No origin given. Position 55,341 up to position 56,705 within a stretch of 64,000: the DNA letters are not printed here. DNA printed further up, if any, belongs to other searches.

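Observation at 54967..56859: Multi-domain chemosensory/c-di-GMP signalling gene reduced to three out-of-frame fragments by internal deletions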

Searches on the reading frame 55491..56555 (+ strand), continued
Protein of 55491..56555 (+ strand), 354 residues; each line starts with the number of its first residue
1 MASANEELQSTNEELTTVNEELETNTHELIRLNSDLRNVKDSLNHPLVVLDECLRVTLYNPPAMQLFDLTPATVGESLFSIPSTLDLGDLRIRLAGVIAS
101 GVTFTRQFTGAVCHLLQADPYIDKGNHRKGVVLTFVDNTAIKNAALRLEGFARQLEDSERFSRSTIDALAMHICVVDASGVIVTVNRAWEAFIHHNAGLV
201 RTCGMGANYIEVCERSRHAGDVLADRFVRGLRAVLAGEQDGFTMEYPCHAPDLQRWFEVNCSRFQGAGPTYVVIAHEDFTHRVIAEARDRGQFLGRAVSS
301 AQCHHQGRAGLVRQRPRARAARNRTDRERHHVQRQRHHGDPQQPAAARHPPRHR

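Call 39: find_encoding_contigs(protein=P0089, flank=5000, max_places=2)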
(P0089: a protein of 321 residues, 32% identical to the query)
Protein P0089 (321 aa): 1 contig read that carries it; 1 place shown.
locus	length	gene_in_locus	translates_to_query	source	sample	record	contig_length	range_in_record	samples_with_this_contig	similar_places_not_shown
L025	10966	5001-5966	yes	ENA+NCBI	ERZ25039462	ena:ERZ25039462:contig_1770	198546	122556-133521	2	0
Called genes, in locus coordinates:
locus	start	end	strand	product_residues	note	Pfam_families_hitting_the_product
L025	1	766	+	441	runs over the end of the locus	PF13623:SurA_N_2, PF13624:SurA_N_3, PF09312:SurA_N, PF13145:Rotamase_2, PF13616:Rotamase_3, PF00639:Rotamase, PF13616:Rotamase_3, PF00639:Rotamase, +1 more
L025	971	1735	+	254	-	PF04166:PdxA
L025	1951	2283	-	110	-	PF13545:HTH_Crp_2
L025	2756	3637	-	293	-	-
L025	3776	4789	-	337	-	-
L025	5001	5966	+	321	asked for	PF12860:PAS_7 (faint), PF08448:PAS_4 (weak), PF13188:PAS_8 (faint), PF13596:PAS_10, PF13426:PAS_9 (faint), PF00989:PAS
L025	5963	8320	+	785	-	PF00989:PAS (weak), PF08448:PAS_4 (faint), PF13426:PAS_9 (weak), PF08447:PAS_3, PF00990:GGDEF, PF00563:EAL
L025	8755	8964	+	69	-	PF05532:CsbD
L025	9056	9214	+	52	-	PF11752:DUF3309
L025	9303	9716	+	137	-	PF04972:BON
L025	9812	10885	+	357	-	PF10095:DUF2333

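Call 45: find_homologous_proteins(query=A2, max_evalue=1e-50)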
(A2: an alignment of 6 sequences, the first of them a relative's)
Query A2 (6 sequences) (1699 aa, profile of the alignment): 7614 proteins with E <= 1e-50 among 8000 candidates; the best 120 are listed.
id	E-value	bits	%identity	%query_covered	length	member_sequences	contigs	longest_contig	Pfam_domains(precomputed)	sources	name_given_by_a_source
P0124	0.0e+0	1328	100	100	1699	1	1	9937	PF13426.14,PF13188.14,PF01339.23,PF00990.27,PF01739.25,PF13596.13,PF08447.19,PF12860.14,PF03705.21,PF28256.1,PF08448.17,PF00563.26,PF00989.32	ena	-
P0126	0.0e+0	1318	49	98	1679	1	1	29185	PF13596.13,PF08447.19,PF13426.14,PF13188.14,PF03705.21,PF01339.23,PF08448.17,PF00563.26,PF00989.32,PF00990.27,PF01739.25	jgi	-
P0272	0.0e+0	1183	77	98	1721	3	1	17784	PF13426.14,PF13188.14,PF01339.23,PF00990.27,PF01739.25,PF13596.13,PF08447.19,PF12860.14,PF03705.21,PF28256.1,PF08448.17,PF00563.26,PF00989.32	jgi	-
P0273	0.0e+0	1159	51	96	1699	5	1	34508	PF13426.14,PF13188.14,PF01339.23,PF00990.27,PF01739.25,PF13596.13,PF08447.19,PF03705.21,PF08448.17,PF00563.26,PF00989.32,PF24161.2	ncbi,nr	ncbi:MAG: EAL domain-containing protein [Proteobacteria bacterium]|nr:EAL domain-containing protein 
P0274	0.0e+0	1152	51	97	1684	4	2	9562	PF13596.13,PF08447.19,PF13426.14,PF13188.14,PF03705.21,PF01339.23,PF08448.17,PF00563.26,PF00989.32,PF00990.27,PF01739.25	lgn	-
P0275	0.0e+0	1080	52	99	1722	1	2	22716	PF13426.14,PF13188.14,PF01339.23,PF00990.27,PF01739.25,PF13596.13,PF08447.19,PF12860.14,PF03705.21,PF08448.17,PF00563.26,PF00989.32,PF24161.2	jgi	jgi:two-component system CheB/CheR fusion protein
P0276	0.0e+0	1068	55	97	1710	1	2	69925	PF13426.14,PF13188.14,PF01339.23,PF00990.27,PF01739.25,PF13596.13,PF08447.19,PF03705.21,PF08448.17,PF00563.26,PF00989.32,PF08242.19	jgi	jgi:two-component system CheB/CheR fusion protein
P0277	0.0e+0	1056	54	96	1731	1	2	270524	PF13426.14,PF13188.14,PF01339.23,PF00990.27,PF01739.25,PF13596.13,PF08447.19,PF12860.14,PF03705.21,PF28256.1,PF05701.17,PF08448.17,PF00563.26,PF00989.32,PF28159.1,PF08242.19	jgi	jgi:two-component system CheB/CheR fusion protein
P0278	0.0e+0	1050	50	96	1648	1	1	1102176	PF13596.13,PF08447.19,PF13426.14,PF13188.14,PF03705.21,PF01339.23,PF08448.17,PF00563.26,PF00989.32,PF00990.27,PF01739.25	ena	-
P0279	0.0e+0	1045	51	96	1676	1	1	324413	PF13596.13,PF08447.19,PF13426.14,PF13188.14,PF03705.21,PF01339.23,PF08448.17,PF00563.26,PF00989.32,PF00990.27,PF01739.25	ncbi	ncbi:MAG: EAL domain-containing protein [Burkholderiales bacterium]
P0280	0.0e+0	1025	54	96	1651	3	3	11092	PF13426.14,PF13188.14,PF01339.23,PF00990.27,PF01739.25,PF13596.13,PF08447.19,PF12860.14,PF03705.21,PF08448.17,PF00563.26,PF00989.32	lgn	-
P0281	2.0e-291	986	50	97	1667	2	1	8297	PF13426.14,PF13188.14,PF01339.23,PF00990.27,PF01739.25,PF13596.13,PF08447.19,PF12860.14,PF03705.21,PF08448.17,PF00563.26,PF00989.32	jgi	jgi:two-component system CheB/CheR fusion protein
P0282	1.8e-290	983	51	97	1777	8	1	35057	PF13426.14,PF13188.14,PF01339.23,PF00990.27,PF01739.25,PF13596.13,PF08447.19,PF12860.14,PF03705.21,PF08448.17,PF00563.26,PF00989.32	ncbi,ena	-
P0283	2.0e-286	970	49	99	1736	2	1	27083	PF13596.13,PF08447.19,PF13426.14,PF13188.14,PF03705.21,PF01339.23,PF08448.17,PF00563.26,PF00989.32,PF00990.27,PF01739.25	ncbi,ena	-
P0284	2.0e-285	967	50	98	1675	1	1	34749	PF13426.14,PF13188.14,PF01339.23,PF00990.27,PF01739.25,PF13596.13,PF08447.19,PF03705.21,PF28256.1,PF08448.17,PF00563.26,PF00989.32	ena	-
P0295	1.0e-269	915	47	96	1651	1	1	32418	PF08447.19,PF13426.14,PF13188.14,PF03705.21,PF01339.23,PF08448.17,PF00563.26,PF00989.32,PF00990.27,PF01739.25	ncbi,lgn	ncbi:MAG: EAL domain-containing protein [Gammaproteobacteria bacterium]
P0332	1.5e-180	620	35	64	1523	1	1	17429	PF08447.19,PF13426.14,PF13188.14,PF03705.21,PF01339.23,PF08448.17,PF00563.26,PF00989.32,PF00990.27,PF01739.25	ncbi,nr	ncbi:MAG: EAL domain-containing protein [Bryobacterales bacterium]|nr:EAL domain-containing protein 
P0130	3.4e-176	605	41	57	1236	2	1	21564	PF13596.13,PF13188.14,PF03705.21,PF01339.23,PF08448.17,PF02518.32,PF00512.32,PF00989.32,PF01739.25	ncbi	-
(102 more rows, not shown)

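Call 47: find_encoding_contigs(protein=P0273, flank=10000, max_places=5)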
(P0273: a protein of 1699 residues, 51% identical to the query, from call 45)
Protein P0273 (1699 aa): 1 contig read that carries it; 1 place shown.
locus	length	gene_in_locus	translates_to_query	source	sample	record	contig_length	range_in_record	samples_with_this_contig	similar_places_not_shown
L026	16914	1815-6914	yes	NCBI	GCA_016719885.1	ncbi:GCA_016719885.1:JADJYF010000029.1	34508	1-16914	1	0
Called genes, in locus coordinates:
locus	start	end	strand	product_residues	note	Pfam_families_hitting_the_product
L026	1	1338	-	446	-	PF01011:PQQ, PF13570:Beta-prop_ACSF4 (faint), PF13360:PQQ_2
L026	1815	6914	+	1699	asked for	PF01339:CheB_methylest, PF03705:CheR_N, PF01739:CheR, PF13596:PAS_10, PF00989:PAS, PF13426:PAS_9, PF08447:PAS_3, PF00990:GGDEF, +6 more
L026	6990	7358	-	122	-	PF12680:SnoaL_2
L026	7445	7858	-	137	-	PF05610:DUF779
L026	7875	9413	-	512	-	PF00171:Aldedh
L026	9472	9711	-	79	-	-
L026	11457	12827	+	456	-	PF07690:MFS_1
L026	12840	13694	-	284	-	-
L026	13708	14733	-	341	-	-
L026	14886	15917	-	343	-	-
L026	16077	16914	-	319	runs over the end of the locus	-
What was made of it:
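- On Dedicated regulator of the PQQ-dehydrogenase/ExaC module: Linked only in L026 (call 47).
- The syntenic orthologue is one 1,699-aa ORF (call 47).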

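Call 48: find_encoding_contigs(protein=P0275, flank=10000, max_places=3)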
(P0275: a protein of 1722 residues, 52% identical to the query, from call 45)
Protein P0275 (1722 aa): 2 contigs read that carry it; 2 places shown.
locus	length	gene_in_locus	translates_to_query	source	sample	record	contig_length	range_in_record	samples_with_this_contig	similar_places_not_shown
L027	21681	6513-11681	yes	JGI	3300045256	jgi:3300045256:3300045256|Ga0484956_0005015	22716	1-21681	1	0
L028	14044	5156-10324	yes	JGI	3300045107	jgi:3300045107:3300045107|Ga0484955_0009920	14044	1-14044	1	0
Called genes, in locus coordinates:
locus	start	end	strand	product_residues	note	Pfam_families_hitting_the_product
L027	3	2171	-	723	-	?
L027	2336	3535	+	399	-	PF00999:Na_H_Exchanger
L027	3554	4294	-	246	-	PF01596:Methyltransf_3, PF13578:Methyltransf_24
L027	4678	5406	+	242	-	-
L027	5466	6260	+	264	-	-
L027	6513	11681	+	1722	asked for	PF01339:CheB_methylest, PF03705:CheR_N, PF01739:CheR, PF13596:PAS_10, PF00989:PAS, PF08447:PAS_3, PF08448:PAS_4, PF13426:PAS_9, +6 more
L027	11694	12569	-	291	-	PF00459:Inositol_P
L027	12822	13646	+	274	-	-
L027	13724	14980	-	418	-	PF13609:Porin_4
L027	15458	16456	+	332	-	-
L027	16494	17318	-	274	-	PF00702:Hydrolase, PF13419:HAD_2 (faint)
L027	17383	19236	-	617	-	PF04290:DctQ, PF06808:DctM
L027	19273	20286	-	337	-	PF03480:DctP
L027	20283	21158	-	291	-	PF00561:Abhydrolase_1, PF12146:Hydrolase_4, PF12697:Abhydrolase_6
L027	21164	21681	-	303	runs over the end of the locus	PF03446:NAD_binding_2, PF14833:NAD_binding_11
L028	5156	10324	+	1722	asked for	PF01339:CheB_methylest, PF03705:CheR_N, PF01739:CheR, PF13596:PAS_10, PF00989:PAS, PF08447:PAS_3, PF08448:PAS_4, PF13426:PAS_9, +6 more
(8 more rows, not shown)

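Call 61: search_protein_families(library=pfam, proteins=[P0273, L026:6990-7358:-, L026:9472-9711:-], max_evalue=0.0001)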
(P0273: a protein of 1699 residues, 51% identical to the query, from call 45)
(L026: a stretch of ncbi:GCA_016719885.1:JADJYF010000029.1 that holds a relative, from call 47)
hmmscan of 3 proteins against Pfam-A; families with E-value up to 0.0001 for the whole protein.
P0273 (1699 aa): 11 families
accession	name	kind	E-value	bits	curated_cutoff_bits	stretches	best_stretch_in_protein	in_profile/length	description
PF00563.25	EAL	-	1.8e-73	247.3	31.3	1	1448-1680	3-234/236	EAL domain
PF01339.22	CheB_methylest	-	4.4e-57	193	24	1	55-230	1-174/174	CheB methylesterase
PF01739.24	CheR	-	1.5e-50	171.8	27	1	317-504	2-191/195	CheR methyltransferase, SAM binding domain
PF00990.26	GGDEF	-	4.9e-49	166.6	23.8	1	1270-1426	1-160/161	Diguanylate cyclase, GGDEF domain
PF13426.13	PAS_9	-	9.7e-24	84.1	27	1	1025-1130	2-103/103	PAS domain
PF08448.16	PAS_4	-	9.5e-21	74.5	23.1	2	891-1007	2-109/110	PAS fold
PF00989.32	PAS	-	2.3e-20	73.1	22.6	1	1020-1127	7-112/113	PAS fold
PF08447.18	PAS_3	-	4.9e-19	68.8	25.6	2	1168-1251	4-87/89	PAS fold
PF03705.20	CheR_N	-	1.5e-15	57.1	27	1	253-302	3-52/53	CheR methyltransferase, all-alpha domain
PF13188.13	PAS_8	-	7.2e-12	45.2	21.8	1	1017-1066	4-51/65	PAS domain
PF13596.12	PAS_10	-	2e-11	44.9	22.1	1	762-861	3-104/106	PAS domain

L026:6990-7358:- (122 aa): 1 family
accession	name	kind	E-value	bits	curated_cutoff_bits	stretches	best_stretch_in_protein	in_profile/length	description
PF12680.13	SnoaL_2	-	2.4e-08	34.9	27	1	11-113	1-101/102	SnoaL-like domain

L026:9472-9711:- (79 aa): 0 families
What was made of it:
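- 55493..55500 (+): Junction J2, the breakpoint of the ~1.4-kb deletion. It removed CheR_N, the CheR SAM-binding domain, the ~200-aa linker and most of the coiled coil (P0273 ~250 to ~725). Domain map of P0273 (call 61).
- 56331..56336 (+): Junction J3, the breakpoint of the ~1.55-kb deletion. It removed the LOV-like PAS, PAS_3, GGDEF and EAL profile positions 1-81 (P0273 ~1007 to ~1523). A 3-5-nt GCGC microhomology is possible. Domain map (call 61).
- The domain map of P0273 shows what lies in each gap (call 61).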

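Call 63: find_encoding_contigs(protein=P0277, flank=8000, max_places=2)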
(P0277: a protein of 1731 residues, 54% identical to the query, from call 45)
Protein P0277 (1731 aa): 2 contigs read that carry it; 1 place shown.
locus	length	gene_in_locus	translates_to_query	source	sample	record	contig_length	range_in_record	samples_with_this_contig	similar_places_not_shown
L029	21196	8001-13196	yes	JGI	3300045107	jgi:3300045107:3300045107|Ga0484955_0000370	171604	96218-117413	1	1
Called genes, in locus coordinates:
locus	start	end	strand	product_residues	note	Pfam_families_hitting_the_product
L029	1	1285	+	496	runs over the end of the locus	PF00743:FMO-like (weak), PF01266:DAO (weak), PF07992:Pyr_redox_2 (faint), PF13450:NAD_binding_8, PF13454:NAD_binding_9 (faint)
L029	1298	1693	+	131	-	PF01042:Ribonuc_L-PSP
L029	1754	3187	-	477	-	PF07690:MFS_1, PF03209:PUCC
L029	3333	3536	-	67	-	PF00556:LHC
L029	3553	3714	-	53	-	PF00556:LHC (weak)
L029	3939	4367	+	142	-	-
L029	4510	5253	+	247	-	PF00092:VWA, PF13519:VWA_2 (weak)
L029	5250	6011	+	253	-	PF13672:PP2C_2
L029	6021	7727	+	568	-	-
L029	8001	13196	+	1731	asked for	PF01339:CheB_methylest, PF03705:CheR_N, PF01739:CheR, PF13596:PAS_10, PF08448:PAS_4, PF00989:PAS, PF08447:PAS_3, PF08448:PAS_4, +11 more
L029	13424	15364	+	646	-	PF27177:BamI_lipocalin, PF13583:Reprolysin_4, PF13688:Reprolysin_5, PF13582:Reprolysin_3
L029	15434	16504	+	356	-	PF02746:MR_MLE_N, PF13378:MR_MLE_C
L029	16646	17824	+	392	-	PF01546:Peptidase_M20, PF07687:M20_dimer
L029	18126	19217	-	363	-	PF03480:DctP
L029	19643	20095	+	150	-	PF00111:Fer2, PF13085:Fer2_3 (weak), PF01799:Fer2_2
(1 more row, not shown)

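Call 64: find_encoding_contigs(protein=P0276, flank=8000, max_places=2)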
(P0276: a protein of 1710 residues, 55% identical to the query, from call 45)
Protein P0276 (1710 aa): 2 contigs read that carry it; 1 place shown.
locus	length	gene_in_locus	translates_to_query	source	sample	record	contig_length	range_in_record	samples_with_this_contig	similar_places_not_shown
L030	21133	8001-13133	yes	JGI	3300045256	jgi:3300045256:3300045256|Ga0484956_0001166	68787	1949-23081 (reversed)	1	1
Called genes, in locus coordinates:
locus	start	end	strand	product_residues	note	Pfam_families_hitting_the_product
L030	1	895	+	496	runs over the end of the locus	PF01266:DAO, PF01946:Thi4 (weak), PF07992:Pyr_redox_2 (faint), PF13450:NAD_binding_8, PF00743:FMO-like (weak)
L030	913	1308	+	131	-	PF01042:Ribonuc_L-PSP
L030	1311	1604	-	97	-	PF09834:DUF2061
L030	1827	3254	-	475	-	PF07690:MFS_1, PF03209:PUCC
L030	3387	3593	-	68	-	PF00556:LHC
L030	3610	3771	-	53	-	PF00556:LHC (weak)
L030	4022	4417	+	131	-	-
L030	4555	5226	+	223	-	PF00092:VWA, PF13519:VWA_2 (weak)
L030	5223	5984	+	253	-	PF13672:PP2C_2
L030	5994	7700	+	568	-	-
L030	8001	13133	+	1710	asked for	PF01339:CheB_methylest, PF03705:CheR_N, PF01739:CheR, PF13596:PAS_10, PF08448:PAS_4, PF00989:PAS, PF08447:PAS_3, PF13426:PAS_9, +7 more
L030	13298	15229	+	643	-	PF27177:BamI_lipocalin, PF13583:Reprolysin_4, PF13688:Reprolysin_5, PF13582:Reprolysin_3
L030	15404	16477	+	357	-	PF02746:MR_MLE_N, PF13378:MR_MLE_C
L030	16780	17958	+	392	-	PF01546:Peptidase_M20, PF07687:M20_dimer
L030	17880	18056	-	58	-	-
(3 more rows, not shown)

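Call 65: find_encoding_contigs(protein=P0295, flank=8000, max_places=2)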
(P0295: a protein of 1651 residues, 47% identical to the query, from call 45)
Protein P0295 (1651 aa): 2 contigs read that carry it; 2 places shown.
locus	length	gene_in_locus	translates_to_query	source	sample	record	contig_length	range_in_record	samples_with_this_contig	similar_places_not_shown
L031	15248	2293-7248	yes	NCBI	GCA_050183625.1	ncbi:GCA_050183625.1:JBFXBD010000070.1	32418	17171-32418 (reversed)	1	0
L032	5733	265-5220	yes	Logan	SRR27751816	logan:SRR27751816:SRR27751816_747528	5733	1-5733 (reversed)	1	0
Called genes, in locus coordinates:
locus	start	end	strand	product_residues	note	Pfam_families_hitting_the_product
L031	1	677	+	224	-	PF22691:Thiolase_C_1, PF02803:Thiolase_C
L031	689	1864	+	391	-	PF00108:Thiolase_N, PF22691:Thiolase_C_1, PF02803:Thiolase_C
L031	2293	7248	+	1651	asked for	PF01339:CheB_methylest, PF03705:CheR_N, PF01739:CheR, PF08448:PAS_4, PF00989:PAS, PF13426:PAS_9, PF08447:PAS_3, PF00990:GGDEF, +3 more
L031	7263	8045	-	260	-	PF02463:SMC_N (weak), PF13175:AAA_15 (weak), PF13476:AAA_23, PF13555:AAA_29 (weak), PF13175:AAA_15 (weak), PF13304:AAA_21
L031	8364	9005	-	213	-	-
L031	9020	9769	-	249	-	-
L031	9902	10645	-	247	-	-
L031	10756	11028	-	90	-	-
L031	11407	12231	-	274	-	PF00106:adh_short, PF08659:KR, PF13561:adh_short_C2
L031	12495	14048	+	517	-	PF00501:AMP-binding, PF13193:AMP-binding_C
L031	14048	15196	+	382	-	PF02771:Acyl-CoA_dh_N, PF02770:Acyl-CoA_dh_M, PF00441:Acyl-CoA_dh_1, PF08028:Acyl-CoA_dh_2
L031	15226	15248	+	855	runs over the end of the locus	PF13472:Lipase_GDSL_2 (weak)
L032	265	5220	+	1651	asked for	PF01339:CheB_methylest, PF03705:CheR_N, PF01739:CheR, PF08448:PAS_4, PF00989:PAS, PF13426:PAS_9, PF08447:PAS_3, PF00990:GGDEF, +3 more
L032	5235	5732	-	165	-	?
